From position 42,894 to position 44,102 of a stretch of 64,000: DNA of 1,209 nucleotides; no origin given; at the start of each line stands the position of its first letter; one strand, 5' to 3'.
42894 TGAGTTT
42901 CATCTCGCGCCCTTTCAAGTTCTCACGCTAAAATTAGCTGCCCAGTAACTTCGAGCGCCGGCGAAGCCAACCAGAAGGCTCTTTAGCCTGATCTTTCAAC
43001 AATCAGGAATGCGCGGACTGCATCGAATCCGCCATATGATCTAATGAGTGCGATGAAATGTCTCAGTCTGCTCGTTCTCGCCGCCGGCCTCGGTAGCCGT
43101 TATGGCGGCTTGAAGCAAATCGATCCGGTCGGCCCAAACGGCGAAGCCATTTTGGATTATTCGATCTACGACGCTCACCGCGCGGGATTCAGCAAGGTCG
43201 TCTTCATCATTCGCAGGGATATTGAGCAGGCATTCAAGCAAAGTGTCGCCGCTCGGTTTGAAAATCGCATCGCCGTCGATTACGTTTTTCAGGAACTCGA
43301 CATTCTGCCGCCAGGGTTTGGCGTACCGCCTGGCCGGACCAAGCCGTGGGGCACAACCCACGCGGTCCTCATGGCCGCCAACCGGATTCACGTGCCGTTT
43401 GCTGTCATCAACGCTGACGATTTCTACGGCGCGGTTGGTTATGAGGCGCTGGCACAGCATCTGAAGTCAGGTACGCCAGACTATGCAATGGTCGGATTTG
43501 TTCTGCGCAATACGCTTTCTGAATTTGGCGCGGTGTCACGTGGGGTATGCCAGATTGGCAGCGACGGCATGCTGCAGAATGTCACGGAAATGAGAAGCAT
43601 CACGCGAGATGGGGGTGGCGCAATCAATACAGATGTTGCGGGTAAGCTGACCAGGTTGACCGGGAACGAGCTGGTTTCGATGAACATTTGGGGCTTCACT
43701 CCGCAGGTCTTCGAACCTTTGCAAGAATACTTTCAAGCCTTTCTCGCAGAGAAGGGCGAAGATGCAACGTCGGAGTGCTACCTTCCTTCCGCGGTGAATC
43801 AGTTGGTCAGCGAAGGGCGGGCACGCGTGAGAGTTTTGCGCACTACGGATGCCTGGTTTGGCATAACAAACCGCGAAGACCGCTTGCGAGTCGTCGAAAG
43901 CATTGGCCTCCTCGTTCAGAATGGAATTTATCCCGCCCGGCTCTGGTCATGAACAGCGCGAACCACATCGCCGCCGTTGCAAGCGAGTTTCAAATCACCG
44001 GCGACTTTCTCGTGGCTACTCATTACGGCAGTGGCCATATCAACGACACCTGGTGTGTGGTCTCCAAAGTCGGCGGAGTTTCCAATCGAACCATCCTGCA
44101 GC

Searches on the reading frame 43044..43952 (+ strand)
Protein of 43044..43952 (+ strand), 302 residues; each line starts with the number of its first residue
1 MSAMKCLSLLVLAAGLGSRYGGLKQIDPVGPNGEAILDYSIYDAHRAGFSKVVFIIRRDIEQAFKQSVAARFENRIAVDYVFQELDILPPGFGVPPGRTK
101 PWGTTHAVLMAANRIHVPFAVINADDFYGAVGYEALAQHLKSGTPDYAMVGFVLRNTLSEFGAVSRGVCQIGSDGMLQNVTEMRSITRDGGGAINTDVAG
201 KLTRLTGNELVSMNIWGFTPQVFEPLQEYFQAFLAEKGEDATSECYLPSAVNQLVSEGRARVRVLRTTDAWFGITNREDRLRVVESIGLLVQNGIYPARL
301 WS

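Call 75: search_protein_families(library=pfam, proteins=[window:43044-43952:+], max_evalue=0.00001)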
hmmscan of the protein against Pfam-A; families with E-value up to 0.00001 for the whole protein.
window:43044-43952:+ (302 aa): 1 family
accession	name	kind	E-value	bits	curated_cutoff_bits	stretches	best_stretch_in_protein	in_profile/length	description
PF00483.29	NTP_transferase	-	7.3e-07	29.5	21.2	1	11-231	4-193/245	Nucleotidyl transferase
